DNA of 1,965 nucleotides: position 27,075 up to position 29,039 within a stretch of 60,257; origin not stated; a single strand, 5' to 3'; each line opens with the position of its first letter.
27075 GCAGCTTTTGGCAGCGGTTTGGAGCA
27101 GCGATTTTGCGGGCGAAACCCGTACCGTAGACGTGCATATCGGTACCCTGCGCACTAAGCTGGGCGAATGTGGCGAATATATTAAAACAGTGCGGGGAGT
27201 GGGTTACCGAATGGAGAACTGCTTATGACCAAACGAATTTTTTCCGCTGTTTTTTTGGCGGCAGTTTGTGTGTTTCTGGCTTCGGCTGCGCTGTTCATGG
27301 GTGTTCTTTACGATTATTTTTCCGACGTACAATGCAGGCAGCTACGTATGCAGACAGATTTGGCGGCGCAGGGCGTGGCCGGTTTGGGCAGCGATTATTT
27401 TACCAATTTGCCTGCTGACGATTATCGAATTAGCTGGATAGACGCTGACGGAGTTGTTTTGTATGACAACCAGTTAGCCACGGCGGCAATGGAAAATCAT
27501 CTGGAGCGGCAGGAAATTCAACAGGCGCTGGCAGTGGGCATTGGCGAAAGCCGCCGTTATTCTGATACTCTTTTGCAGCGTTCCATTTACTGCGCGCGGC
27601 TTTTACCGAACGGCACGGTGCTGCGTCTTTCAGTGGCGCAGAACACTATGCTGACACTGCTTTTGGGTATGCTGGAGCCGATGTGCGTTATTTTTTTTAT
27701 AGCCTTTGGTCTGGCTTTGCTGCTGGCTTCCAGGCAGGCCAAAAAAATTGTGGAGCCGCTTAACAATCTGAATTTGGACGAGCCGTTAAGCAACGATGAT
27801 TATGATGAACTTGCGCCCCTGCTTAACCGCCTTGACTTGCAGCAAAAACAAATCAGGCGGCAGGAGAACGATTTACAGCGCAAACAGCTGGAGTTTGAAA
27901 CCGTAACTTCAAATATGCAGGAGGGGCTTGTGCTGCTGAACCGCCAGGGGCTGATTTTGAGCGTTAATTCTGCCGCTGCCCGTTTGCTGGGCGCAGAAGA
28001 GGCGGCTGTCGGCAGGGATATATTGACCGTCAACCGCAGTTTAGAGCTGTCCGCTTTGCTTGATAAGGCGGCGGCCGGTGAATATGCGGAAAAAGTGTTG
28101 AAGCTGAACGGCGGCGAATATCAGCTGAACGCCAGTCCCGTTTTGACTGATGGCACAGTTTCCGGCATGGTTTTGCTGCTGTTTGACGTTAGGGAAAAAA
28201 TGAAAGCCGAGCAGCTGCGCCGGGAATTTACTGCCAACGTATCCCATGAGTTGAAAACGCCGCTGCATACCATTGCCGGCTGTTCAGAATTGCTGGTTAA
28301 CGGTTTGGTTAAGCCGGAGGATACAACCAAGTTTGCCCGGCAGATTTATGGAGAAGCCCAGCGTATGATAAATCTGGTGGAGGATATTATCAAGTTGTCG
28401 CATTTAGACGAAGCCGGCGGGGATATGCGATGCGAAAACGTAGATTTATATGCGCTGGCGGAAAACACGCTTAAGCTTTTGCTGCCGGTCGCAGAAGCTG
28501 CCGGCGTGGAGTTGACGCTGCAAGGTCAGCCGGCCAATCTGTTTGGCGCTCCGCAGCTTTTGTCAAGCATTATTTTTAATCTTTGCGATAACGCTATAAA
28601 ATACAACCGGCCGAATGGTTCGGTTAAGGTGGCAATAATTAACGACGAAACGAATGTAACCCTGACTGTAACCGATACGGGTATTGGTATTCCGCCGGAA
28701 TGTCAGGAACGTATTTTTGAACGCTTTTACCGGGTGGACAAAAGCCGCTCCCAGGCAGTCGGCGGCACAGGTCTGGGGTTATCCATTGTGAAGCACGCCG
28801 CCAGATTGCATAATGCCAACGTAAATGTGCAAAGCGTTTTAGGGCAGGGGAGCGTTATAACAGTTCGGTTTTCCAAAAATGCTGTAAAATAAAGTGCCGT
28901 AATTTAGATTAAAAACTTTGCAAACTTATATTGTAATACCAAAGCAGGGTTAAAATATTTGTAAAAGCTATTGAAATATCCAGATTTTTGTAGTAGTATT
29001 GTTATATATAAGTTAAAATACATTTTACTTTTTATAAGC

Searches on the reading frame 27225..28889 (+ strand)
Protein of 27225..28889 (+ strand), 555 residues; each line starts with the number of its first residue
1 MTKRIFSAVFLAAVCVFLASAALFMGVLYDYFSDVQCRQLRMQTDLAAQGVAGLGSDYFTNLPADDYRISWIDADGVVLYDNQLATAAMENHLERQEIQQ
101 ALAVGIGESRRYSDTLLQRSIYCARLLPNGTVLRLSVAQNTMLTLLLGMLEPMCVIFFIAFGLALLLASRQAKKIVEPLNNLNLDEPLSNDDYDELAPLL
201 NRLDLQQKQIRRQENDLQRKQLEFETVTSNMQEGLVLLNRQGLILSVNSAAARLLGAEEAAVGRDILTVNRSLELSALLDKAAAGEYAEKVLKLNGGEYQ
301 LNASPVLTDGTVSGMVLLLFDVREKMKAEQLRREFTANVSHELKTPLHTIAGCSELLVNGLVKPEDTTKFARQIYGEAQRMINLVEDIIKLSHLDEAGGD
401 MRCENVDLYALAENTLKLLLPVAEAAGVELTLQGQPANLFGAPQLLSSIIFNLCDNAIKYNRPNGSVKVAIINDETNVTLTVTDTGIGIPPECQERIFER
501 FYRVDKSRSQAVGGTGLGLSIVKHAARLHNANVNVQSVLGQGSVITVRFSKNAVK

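Call 95: search_protein_families(library=pfam, proteins=[window:27225-28889:+], max_evalue=0.00001)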
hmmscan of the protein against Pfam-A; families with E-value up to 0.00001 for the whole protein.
window:27225-28889:+ (555 aa): 3 families
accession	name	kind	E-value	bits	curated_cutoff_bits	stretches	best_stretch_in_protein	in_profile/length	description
PF02518.31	HATPase_c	-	5.7e-28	98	26.4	1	443-550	3-108/111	Histidine kinase-, DNA gyrase B-, and HSP90-like ATPase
PF00512.31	HisKA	-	8.8e-16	58.2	26.9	1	332-396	2-65/66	His Kinase A (phospho-acceptor) domain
PF13188.13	PAS_8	-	5.8e-06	26.5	21.8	0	224-270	3-51/65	PAS domain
